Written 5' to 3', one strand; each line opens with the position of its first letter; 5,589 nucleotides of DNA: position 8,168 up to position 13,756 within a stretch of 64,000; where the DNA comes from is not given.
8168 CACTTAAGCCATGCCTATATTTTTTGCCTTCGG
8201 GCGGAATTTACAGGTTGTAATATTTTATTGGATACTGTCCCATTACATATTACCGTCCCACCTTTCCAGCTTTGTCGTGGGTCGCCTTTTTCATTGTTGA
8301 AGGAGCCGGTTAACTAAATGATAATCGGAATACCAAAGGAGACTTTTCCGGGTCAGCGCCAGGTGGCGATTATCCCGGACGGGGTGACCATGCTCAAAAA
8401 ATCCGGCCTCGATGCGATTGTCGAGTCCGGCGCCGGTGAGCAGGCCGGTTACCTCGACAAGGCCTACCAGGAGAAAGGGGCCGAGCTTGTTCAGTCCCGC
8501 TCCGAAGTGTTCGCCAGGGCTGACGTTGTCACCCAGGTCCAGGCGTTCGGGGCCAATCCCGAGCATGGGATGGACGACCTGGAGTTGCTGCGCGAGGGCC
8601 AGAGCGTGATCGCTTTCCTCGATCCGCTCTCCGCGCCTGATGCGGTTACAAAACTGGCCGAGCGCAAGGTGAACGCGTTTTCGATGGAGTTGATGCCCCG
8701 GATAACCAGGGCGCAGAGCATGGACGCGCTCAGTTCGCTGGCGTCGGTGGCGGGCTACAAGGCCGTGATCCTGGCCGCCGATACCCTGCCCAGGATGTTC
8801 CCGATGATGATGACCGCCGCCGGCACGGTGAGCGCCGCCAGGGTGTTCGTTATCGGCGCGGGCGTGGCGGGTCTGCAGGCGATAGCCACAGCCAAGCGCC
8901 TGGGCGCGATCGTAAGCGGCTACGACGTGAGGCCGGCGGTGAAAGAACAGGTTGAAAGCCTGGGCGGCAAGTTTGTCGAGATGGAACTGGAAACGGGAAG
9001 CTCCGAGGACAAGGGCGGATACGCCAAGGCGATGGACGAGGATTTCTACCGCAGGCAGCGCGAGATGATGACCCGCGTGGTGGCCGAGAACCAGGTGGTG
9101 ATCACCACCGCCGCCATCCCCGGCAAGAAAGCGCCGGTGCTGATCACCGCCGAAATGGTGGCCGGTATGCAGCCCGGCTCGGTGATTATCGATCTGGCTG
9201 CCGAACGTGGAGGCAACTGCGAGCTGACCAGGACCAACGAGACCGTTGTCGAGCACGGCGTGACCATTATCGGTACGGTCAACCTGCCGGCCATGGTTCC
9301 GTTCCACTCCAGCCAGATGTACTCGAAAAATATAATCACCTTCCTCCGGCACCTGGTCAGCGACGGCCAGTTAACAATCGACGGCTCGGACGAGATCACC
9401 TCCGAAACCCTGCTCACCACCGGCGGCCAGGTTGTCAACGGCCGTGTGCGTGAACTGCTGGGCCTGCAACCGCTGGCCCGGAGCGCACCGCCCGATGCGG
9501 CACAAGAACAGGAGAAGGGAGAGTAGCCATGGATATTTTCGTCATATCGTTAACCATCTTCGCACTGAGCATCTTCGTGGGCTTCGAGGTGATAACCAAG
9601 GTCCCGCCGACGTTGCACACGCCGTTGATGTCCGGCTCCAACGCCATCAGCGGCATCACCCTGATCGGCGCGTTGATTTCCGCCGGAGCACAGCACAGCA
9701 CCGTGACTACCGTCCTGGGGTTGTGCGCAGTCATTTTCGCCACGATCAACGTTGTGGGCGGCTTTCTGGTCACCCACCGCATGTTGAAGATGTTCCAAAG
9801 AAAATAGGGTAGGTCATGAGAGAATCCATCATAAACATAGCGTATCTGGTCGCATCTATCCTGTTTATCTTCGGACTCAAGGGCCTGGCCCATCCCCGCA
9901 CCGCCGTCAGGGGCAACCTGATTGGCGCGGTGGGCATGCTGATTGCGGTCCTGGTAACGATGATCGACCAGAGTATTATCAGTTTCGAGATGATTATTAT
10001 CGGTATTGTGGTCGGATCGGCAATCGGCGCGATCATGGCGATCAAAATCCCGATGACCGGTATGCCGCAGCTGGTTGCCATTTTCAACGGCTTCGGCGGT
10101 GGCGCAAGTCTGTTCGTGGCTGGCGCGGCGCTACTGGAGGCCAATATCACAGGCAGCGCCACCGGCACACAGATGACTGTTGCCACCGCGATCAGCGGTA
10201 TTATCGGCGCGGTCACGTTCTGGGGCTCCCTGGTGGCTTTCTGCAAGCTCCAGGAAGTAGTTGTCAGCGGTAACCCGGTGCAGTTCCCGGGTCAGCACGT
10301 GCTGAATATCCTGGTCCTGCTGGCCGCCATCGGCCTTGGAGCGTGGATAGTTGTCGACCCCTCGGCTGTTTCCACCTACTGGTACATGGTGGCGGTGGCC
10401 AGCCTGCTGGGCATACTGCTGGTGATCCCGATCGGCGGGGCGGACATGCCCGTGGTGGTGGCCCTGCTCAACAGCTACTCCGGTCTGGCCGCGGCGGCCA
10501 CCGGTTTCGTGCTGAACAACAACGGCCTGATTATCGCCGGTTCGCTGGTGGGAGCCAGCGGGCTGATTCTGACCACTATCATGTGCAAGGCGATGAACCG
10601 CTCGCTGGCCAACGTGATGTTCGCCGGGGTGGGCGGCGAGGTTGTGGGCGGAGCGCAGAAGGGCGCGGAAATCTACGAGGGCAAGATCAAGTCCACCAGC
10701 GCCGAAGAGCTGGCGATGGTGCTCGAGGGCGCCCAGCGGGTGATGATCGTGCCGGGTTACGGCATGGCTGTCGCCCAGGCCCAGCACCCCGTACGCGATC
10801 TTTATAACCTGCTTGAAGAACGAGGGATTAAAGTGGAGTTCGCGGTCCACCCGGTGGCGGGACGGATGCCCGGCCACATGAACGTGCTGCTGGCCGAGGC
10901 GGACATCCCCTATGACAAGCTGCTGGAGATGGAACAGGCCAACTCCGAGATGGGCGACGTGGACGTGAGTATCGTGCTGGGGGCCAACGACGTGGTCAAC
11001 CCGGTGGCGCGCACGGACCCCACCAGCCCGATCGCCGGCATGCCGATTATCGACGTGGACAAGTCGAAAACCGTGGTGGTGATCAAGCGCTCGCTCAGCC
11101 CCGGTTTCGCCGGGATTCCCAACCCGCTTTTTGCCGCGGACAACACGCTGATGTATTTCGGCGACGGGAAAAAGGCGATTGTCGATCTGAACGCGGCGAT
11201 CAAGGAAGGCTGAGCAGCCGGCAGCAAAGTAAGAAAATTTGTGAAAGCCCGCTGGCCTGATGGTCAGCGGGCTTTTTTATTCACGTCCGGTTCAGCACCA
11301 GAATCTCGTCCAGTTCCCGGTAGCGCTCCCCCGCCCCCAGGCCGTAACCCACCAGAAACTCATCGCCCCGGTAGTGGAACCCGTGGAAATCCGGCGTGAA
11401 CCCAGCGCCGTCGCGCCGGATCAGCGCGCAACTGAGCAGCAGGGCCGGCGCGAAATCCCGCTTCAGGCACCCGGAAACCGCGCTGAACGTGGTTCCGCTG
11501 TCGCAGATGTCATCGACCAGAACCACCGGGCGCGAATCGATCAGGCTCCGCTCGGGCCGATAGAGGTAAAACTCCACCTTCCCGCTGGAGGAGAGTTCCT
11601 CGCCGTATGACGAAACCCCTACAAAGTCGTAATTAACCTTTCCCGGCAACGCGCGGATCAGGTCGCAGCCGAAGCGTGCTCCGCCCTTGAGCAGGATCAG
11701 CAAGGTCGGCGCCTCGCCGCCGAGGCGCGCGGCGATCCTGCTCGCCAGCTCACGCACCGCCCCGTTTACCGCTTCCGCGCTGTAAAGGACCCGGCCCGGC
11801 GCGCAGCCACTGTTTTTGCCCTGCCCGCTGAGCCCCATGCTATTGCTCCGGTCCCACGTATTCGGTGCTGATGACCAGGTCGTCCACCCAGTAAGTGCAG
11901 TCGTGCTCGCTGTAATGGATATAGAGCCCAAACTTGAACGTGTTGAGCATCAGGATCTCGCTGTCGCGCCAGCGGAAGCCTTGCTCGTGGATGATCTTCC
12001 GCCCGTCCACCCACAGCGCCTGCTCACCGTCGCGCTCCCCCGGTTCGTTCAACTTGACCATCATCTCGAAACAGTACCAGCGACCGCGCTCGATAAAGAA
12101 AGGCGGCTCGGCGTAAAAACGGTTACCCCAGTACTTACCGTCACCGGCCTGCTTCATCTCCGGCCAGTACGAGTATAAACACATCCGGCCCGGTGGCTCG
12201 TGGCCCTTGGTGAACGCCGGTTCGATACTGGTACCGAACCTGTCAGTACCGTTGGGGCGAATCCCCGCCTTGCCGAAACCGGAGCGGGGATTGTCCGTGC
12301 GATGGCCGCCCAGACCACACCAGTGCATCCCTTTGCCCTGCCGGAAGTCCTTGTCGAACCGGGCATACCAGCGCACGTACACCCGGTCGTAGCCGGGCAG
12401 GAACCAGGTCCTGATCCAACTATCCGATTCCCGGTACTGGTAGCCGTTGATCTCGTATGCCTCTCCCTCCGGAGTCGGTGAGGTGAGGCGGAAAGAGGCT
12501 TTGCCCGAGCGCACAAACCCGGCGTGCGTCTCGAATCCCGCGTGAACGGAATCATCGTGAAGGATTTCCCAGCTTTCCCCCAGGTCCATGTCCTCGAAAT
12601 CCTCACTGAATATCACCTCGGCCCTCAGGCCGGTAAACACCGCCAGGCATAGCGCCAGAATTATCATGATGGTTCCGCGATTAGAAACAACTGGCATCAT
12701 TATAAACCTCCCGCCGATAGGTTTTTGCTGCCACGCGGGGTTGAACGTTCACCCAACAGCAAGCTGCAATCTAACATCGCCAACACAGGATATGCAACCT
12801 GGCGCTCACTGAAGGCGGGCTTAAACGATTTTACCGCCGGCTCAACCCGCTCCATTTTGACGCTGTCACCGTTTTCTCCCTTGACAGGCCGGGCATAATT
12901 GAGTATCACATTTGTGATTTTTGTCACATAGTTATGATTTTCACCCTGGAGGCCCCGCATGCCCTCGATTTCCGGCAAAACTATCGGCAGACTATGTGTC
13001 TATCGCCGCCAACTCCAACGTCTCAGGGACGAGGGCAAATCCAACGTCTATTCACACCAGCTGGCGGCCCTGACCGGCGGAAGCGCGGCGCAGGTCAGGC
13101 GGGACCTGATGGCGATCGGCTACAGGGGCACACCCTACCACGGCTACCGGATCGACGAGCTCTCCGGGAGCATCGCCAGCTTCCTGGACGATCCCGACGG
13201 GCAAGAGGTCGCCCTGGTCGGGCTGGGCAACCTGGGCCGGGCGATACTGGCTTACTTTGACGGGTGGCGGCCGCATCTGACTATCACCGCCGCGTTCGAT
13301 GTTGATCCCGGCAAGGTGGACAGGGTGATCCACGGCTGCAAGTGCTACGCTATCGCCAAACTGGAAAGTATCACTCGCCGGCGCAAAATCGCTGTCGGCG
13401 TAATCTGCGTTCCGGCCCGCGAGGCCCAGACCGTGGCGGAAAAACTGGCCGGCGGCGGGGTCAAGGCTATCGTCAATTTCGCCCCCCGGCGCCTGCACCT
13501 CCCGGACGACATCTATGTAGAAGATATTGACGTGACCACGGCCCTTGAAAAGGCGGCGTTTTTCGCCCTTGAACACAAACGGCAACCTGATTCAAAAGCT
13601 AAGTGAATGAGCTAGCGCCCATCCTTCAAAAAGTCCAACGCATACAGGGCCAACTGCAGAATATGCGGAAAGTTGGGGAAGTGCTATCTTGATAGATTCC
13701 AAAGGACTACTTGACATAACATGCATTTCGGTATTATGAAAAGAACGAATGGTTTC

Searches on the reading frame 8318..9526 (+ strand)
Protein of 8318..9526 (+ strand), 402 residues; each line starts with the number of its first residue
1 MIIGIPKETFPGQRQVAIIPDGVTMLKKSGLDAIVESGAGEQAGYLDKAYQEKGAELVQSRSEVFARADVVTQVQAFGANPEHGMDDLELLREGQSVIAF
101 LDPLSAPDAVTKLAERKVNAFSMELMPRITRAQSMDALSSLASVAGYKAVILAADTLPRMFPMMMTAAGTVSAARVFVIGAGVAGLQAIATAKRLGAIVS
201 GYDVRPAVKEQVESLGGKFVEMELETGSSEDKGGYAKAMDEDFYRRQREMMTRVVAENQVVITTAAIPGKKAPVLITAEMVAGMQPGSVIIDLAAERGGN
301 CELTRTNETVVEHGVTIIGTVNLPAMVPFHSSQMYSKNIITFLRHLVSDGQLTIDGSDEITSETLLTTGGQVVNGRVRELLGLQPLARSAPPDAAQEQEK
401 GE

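Call 27: search_protein_families(library=pfam, max_evalue=0.00001, proteins=[window:8318-9526:+])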
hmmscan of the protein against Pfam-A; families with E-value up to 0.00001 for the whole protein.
window:8318-9526:+ (402 aa): 2 families
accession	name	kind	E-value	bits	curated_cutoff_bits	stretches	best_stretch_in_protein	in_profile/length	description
PF01262.27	AlaDh_PNT_C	-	1.5e-68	230.8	23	1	149-374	1-213/214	Alanine dehydrogenase/PNT, C-terminal domain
PF05222.21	AlaDh_PNT_N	-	1.3e-37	129.5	30.4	1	4-145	1-136/136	Alanine dehydrogenase/PNT, N-terminal domain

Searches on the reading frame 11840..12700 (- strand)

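Call 27: search_protein_families(library=pfam, max_evalue=0.00001, proteins=[window:11840-12700:-])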
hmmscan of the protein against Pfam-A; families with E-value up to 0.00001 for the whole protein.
window:11840-12700:- (286 aa): 2 families
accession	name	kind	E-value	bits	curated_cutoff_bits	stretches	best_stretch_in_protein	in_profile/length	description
PF14099.13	Polysacc_lyase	-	1.7e-07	31.8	29.9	1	106-274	64-208/210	Polysaccharide lyase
PF21294.4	Polysacc_lyase_14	-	4e-07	30.4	27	1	201-257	135-191/215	Polysaccharide lyase 14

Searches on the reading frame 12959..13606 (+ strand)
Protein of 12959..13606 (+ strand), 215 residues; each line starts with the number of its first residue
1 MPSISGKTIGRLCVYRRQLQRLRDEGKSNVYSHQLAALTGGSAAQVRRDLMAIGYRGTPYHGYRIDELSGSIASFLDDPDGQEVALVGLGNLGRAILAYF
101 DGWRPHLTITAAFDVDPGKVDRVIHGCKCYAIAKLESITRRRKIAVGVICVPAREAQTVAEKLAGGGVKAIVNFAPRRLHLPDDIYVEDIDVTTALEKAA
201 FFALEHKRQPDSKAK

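Call 38: search_protein_families(library=pfam, max_evalue=0.0001, proteins=[window:12959-13606:+])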
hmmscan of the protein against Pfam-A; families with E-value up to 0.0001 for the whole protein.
window:12959-13606:+ (215 aa): 2 families
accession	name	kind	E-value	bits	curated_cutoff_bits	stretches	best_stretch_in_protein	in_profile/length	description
PF02629.25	CoA_binding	-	2.3e-18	67.2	22.3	1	83-176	5-96/97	CoA binding domain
PF06971.19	Put_DNA-bind_N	-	4.1e-13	49.6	27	1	4-50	2-48/49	Putative DNA-binding protein N-terminus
